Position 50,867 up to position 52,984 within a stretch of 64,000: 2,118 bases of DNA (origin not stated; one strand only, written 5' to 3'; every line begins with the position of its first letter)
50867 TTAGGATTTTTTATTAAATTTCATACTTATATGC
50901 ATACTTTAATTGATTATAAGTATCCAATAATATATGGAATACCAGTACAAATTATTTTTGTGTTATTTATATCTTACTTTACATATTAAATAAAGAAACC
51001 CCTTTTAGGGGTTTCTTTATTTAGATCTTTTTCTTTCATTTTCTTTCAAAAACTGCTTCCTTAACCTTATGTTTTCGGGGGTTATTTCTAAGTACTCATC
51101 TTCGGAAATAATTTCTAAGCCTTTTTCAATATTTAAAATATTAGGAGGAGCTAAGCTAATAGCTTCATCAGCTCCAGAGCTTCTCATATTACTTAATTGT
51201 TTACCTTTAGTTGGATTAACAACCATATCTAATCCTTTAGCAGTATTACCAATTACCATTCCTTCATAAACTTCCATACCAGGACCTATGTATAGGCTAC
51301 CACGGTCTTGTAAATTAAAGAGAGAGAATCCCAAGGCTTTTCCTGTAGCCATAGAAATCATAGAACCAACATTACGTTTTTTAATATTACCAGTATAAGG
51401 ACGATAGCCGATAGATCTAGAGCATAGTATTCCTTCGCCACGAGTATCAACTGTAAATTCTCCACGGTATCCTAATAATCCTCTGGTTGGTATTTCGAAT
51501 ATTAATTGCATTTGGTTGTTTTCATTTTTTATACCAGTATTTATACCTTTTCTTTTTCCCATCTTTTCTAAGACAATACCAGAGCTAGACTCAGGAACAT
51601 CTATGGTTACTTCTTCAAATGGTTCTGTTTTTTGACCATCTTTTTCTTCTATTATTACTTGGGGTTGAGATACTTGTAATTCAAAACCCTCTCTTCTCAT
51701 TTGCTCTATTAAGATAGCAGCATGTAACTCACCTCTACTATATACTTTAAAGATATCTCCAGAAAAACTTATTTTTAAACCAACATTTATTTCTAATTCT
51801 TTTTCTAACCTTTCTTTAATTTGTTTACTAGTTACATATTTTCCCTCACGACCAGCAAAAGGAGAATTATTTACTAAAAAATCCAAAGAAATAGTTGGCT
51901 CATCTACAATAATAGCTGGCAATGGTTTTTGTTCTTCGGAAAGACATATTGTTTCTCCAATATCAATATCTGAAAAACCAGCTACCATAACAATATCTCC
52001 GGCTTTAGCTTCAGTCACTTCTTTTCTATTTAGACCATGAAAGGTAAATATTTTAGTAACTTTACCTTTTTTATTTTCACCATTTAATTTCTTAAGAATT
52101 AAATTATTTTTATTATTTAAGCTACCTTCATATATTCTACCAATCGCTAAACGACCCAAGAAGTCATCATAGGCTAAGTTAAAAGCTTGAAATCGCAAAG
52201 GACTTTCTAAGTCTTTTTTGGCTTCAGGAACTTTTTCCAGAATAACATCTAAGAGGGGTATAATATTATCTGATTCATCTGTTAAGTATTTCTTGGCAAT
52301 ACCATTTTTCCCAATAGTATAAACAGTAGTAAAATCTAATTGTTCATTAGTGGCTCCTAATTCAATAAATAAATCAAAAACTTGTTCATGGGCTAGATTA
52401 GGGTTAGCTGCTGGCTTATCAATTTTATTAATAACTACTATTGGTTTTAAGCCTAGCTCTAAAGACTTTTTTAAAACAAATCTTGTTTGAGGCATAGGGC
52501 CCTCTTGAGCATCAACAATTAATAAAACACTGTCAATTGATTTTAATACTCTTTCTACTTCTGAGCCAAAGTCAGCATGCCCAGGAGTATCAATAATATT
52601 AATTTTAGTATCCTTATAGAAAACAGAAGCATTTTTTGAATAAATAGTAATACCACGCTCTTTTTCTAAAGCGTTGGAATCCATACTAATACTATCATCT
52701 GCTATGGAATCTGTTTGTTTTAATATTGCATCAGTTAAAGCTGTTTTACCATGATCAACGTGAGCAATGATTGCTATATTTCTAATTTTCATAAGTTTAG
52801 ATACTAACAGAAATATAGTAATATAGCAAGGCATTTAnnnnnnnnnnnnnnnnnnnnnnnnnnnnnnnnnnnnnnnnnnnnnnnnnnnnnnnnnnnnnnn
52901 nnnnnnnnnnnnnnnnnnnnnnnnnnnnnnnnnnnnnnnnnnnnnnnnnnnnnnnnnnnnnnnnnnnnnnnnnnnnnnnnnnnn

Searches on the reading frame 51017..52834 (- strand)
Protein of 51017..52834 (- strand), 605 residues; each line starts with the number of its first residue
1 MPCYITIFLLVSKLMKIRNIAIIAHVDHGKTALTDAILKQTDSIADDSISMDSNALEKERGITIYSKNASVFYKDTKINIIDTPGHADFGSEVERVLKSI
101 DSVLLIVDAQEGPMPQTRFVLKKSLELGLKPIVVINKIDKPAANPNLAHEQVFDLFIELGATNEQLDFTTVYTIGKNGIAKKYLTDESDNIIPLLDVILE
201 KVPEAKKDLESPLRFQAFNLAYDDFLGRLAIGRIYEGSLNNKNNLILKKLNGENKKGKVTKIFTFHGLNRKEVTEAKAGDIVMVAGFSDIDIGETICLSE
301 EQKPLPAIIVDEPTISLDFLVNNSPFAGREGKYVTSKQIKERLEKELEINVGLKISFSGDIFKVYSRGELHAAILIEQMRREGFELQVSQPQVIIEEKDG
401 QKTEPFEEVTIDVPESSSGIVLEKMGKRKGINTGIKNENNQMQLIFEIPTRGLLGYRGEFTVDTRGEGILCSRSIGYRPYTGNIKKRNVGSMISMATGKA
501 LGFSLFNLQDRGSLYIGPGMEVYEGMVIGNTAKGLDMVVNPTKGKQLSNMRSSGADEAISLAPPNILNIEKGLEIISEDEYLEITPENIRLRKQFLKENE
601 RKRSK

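Call 12: search_protein_families(library=ncbifam, proteins=[window:51017-52834:-], max_evalue=0.00001)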
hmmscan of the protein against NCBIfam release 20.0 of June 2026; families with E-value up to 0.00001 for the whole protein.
window:51017-52834:- (605 aa): 35 families (the best 25 are shown)
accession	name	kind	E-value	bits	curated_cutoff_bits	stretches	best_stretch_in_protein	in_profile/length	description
TIGR01394.1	TypA_BipA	equivalog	2.6e-245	815.2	757.3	1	17-603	1-594/594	translational GTPase TypA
NF007583.0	PRK10218.1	equivalog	8.8e-193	641.6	1260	1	15-604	3-600/607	ribosome-dependent GTPase TypA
TIGR00484.1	EF-G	equivalog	1.2e-58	198.9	659.4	2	13-152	6-151/691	elongation factor G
NF012153.1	tet_protect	equivalog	1.7e-51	175.3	775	2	19-153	2-142/614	tetracycline resistance ribosomal protection protein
TIGR00490.1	aEF-2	equivalog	2.8e-51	174.5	738.45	2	10-160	12-170/720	elongation factor EF-2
NF009381.0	PRK12740.1-5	subfamily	1e-50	172.9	583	2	13-152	5-150/692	elongation factor G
TIGR01393.1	lepA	equivalog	2.6e-49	168.1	533.9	1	16-302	2-279/595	translation elongation factor 4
NF000120.3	47473_otr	exception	1.3e-39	136.3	900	1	19-146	4-137/608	tetracycline resistance ribosomal protection protein Otr(A)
NF009891.0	PRK13351.1-1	equivalog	4.5e-37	128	597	2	15-142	7-140/681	elongation factor G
NF033148.1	tet_protect_M_W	exception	1.2e-35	123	1100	1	15-144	1-136/639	TetM/TetW/TetO/TetS family tetracycline resistance ribosomal protection protein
NF012155.1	tet_protect_M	exception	5e-33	114.2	1420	1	15-141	1-133/639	tetracycline resistance ribosomal protection protein Tet(M)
NF009377.1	PRK12740.1-1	equivalog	1.8e-32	112.6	890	2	13-151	9-153/700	elongation factor G-like protein EF-G2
NF001964.0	PRK00741.1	equivalog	1.2e-28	99.9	473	1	13-145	8-150/529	peptide chain release factor 3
NF009379.0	PRK12740.1-3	equivalog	1.5e-26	93.2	513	2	15-143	6-140/674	elongation factor G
NF058620.1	EFG2_Bacteroid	exception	2.3e-26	92.4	1000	1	14-152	6-150/717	elongation factor G2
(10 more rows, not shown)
